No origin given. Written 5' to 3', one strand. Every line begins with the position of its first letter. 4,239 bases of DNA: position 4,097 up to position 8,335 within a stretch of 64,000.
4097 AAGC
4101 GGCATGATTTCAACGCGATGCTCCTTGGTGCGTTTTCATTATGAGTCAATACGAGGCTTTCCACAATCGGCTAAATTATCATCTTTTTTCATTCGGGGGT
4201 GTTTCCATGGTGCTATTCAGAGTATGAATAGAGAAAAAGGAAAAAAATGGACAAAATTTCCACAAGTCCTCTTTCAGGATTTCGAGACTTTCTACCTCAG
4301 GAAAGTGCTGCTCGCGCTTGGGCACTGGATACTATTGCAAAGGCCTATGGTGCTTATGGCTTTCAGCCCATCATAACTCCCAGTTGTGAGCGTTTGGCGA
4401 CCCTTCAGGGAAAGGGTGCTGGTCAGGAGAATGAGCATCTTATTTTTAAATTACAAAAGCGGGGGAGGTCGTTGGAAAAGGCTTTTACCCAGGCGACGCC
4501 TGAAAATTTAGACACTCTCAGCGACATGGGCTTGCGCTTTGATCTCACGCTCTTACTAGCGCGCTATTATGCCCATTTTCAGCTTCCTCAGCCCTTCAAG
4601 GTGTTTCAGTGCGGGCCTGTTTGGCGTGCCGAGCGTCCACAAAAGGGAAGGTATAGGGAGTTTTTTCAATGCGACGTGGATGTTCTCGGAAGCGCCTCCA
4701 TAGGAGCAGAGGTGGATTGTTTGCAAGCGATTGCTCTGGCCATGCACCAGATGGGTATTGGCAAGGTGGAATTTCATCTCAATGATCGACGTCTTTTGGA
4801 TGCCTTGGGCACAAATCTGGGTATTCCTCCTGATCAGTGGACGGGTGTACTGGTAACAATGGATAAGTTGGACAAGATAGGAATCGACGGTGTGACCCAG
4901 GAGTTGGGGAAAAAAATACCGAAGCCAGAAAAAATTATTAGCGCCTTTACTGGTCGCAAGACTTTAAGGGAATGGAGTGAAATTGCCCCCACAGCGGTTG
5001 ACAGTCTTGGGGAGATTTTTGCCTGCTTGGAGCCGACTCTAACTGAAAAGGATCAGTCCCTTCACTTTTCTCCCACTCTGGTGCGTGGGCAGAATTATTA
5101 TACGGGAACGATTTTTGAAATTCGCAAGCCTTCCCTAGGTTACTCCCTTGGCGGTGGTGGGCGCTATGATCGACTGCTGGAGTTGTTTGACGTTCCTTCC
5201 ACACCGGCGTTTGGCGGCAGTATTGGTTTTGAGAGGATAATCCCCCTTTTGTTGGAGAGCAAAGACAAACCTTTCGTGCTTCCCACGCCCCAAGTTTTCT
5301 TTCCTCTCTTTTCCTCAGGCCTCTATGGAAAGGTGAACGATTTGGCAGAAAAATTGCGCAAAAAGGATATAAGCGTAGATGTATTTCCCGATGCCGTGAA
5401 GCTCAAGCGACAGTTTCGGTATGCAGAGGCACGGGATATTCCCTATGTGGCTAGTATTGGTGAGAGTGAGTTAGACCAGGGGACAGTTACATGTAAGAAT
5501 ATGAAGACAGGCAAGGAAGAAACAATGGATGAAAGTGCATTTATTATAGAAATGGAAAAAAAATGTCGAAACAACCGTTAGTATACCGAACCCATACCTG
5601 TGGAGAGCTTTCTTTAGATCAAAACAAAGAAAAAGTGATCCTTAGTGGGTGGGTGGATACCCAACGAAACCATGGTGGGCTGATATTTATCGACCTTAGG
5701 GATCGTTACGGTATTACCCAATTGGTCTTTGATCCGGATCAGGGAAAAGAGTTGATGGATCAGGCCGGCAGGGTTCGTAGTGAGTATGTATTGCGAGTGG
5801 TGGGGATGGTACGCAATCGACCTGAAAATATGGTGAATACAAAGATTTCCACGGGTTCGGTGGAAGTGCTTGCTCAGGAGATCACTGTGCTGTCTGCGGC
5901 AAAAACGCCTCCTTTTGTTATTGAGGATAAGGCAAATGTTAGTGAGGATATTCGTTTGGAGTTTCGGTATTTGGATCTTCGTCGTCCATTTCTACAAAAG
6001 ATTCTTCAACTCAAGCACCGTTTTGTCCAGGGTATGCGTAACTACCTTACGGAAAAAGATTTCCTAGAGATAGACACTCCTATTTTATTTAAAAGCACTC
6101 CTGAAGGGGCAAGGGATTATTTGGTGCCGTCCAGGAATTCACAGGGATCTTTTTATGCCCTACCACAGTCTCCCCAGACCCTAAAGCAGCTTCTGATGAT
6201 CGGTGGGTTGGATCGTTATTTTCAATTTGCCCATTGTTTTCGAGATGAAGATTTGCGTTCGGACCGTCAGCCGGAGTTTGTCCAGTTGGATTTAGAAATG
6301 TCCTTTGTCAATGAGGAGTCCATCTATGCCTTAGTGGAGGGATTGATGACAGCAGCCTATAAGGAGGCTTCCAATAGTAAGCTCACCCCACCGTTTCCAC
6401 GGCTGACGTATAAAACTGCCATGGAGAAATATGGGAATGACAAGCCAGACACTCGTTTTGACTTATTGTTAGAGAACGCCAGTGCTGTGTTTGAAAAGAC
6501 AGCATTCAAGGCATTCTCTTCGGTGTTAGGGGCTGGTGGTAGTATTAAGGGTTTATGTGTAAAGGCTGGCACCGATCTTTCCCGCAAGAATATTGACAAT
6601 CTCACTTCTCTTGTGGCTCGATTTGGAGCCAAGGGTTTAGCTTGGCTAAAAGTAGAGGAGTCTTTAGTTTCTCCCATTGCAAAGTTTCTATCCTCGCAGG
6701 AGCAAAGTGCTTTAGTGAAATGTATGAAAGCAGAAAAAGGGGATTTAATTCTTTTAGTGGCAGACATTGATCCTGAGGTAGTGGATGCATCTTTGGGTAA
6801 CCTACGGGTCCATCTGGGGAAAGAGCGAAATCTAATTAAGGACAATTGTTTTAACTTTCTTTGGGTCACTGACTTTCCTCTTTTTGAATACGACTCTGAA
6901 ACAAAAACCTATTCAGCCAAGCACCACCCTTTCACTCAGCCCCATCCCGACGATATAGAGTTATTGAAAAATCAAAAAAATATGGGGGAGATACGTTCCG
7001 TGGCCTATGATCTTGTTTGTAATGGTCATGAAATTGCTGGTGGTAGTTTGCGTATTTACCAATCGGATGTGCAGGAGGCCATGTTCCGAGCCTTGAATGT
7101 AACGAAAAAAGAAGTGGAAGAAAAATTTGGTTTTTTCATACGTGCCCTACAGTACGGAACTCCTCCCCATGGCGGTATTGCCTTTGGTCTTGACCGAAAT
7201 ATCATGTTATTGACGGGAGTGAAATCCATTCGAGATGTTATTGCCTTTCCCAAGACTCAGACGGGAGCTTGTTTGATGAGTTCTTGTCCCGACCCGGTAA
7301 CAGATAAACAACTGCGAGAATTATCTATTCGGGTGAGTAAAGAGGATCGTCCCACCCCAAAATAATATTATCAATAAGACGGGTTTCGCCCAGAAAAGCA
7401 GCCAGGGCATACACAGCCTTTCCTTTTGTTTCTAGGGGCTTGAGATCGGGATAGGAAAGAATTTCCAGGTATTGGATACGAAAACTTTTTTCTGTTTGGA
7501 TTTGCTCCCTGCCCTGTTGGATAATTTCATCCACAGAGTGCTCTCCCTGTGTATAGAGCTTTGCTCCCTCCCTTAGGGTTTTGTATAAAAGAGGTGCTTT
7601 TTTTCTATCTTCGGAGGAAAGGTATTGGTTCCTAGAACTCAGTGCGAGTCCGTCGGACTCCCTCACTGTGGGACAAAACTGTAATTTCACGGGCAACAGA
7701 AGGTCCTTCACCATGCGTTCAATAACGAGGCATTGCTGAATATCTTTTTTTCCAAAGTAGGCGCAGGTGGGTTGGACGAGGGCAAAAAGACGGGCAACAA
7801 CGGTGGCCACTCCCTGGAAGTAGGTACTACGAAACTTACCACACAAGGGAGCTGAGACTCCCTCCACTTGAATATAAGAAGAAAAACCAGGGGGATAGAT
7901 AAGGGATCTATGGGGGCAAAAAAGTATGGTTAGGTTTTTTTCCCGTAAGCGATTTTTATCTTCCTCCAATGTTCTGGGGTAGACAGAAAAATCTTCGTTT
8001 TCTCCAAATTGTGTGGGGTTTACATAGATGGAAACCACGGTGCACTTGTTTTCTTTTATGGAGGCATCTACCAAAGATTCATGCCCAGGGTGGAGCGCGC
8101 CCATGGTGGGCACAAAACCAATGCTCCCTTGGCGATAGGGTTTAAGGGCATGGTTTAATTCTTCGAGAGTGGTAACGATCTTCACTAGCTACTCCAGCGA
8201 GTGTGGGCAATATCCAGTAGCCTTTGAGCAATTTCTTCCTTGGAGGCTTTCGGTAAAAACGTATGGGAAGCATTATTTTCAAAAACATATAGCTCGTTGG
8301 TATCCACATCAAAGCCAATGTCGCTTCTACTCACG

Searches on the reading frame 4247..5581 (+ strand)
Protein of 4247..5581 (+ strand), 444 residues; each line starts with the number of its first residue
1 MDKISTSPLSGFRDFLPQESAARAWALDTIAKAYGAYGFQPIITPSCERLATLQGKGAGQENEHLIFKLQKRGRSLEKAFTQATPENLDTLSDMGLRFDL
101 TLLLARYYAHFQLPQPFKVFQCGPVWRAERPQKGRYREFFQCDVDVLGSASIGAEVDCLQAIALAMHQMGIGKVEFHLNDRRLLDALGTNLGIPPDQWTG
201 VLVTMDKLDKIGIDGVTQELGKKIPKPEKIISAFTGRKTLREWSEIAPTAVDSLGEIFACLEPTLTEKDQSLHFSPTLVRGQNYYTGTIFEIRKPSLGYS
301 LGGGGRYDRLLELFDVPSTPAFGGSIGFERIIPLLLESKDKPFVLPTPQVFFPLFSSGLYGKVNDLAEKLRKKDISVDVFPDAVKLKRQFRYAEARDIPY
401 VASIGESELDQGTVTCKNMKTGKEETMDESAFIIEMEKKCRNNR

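Call 4: search_protein_families(library=pfam, proteins=[window:4247-5581:+])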
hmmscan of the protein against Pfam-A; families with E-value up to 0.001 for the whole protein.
window:4247-5581:+ (444 aa): 4 families
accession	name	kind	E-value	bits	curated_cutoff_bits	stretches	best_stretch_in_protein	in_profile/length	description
PF13393.11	tRNA-synt_His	-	8.4e-39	134.1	25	1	11-331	1-308/308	Histidyl-tRNA synthetase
PF03129.25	HGTP_anticodon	-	3.2e-15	56.5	21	1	359-435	14-90/94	Anticodon binding domain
PF00587.30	tRNA-synt_2b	-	0.00037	21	29.3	1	116-172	36-97/179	tRNA synthetase class II core domain (G, H, P, S and T)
PF00152.25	tRNA-synt_2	-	0.0006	19.4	25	0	118-145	93-120/308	tRNA synthetases class II (D, K and N)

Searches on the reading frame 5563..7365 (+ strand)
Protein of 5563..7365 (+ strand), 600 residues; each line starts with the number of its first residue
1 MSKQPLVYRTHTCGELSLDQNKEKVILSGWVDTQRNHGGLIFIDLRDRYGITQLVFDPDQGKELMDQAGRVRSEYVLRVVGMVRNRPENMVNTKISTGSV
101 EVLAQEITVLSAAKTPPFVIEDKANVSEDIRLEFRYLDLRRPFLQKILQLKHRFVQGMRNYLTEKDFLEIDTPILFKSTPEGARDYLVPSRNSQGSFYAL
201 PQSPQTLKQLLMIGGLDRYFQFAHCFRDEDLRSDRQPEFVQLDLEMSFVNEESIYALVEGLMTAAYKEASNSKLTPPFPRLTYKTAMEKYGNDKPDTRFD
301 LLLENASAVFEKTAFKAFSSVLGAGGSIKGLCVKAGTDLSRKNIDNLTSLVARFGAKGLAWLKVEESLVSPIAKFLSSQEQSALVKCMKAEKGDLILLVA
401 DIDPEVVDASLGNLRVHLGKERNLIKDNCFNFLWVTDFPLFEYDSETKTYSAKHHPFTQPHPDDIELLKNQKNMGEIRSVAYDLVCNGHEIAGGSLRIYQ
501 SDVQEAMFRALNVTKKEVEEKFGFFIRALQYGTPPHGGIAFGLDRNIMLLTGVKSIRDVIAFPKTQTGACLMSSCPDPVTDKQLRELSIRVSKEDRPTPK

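Call 4: search_protein_families(library=pfam, proteins=[window:5563-7365:+])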
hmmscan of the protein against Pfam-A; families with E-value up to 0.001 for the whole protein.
window:5563-7365:+ (600 aa): 3 families
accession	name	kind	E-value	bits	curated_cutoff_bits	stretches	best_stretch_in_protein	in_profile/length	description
PF00152.25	tRNA-synt_2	-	1.5e-117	392.6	25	1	127-566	1-308/308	tRNA synthetases class II (D, K and N)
PF02938.19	GAD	-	1.4e-24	86.6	23.4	1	318-408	1-93/95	GAD domain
PF01336.31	tRNA_anti-codon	-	1e-14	54.7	27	1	25-110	1-75/75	OB-fold nucleic acid binding domain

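Call 72: find_homologous_proteins(query=window:5563-7365:+, max_evalue=1e-100)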
Query window:5563-7365:+ (600 aa): 8000 proteins with E <= 1e-100 among 8000 candidates; the best 120 are listed.
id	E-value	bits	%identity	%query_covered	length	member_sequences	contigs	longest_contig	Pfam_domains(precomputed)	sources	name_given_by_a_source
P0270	0.0e+0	1361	100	100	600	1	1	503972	PF01336.32,PF02938.20,PF00152.26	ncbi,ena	-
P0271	1.1e-240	818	60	98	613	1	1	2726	PF01336.32,PF02938.20,PF00152.26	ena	-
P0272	2.3e-237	807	60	99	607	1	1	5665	PF01336.32,PF02938.20,PF00152.26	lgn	-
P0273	1.2e-232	792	58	99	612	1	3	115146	PF01336.32,PF02938.20,PF00152.26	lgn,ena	-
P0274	1.5e-232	791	58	98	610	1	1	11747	PF01336.32,PF02938.20,PF00152.26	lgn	-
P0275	5.6e-231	786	58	97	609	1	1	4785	PF01336.32,PF02938.20,PF00152.26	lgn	-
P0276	1.4e-230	785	59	98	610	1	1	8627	PF01409.26,PF01336.32,PF02938.20,PF00152.26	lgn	-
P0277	3.8e-229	780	58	99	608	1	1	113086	PF01336.32,PF02938.20,PF00152.26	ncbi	-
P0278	2.1e-228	778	57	98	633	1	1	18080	PF01336.32,PF02938.20,PF00152.26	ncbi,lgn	-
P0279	5.0e-228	776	57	98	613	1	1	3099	PF01409.26,PF01336.32,PF02938.20,PF00152.26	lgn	-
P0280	6.8e-228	776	57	98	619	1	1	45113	PF01336.32,PF02938.20,PF00152.26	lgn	-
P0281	4.7e-227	773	57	99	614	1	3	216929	PF01409.26,PF01336.32,PF02938.20,PF00152.26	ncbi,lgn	-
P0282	7.8e-227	772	58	98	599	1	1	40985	PF01336.32,PF02938.20,PF00152.26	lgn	-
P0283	1.1e-226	772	58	98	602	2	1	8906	PF01336.32,PF02938.20,PF00152.26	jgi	jgi:aspartyl-tRNA synthetase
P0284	1.2e-226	772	57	98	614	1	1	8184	PF01336.32,PF02938.20,PF00152.26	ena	-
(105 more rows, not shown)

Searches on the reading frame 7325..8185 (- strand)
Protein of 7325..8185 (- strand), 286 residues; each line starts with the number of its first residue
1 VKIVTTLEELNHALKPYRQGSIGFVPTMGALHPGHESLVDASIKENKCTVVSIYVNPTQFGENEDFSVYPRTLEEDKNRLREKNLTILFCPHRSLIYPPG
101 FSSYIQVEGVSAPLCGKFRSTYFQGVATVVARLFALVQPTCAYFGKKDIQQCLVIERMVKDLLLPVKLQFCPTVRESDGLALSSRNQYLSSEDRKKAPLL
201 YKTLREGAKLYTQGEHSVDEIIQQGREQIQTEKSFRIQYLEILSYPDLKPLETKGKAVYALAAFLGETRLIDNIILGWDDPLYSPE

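Call 4: search_protein_families(library=pfam, proteins=[window:7325-8185:-])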
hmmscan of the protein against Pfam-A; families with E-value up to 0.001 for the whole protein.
window:7325-8185:- (286 aa): 1 family
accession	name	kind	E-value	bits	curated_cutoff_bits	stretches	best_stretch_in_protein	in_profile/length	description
PF02569.21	Pantoate_ligase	-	6.8e-98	327.5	20.7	1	2-275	1-268/268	Pantoate-beta-alanine ligase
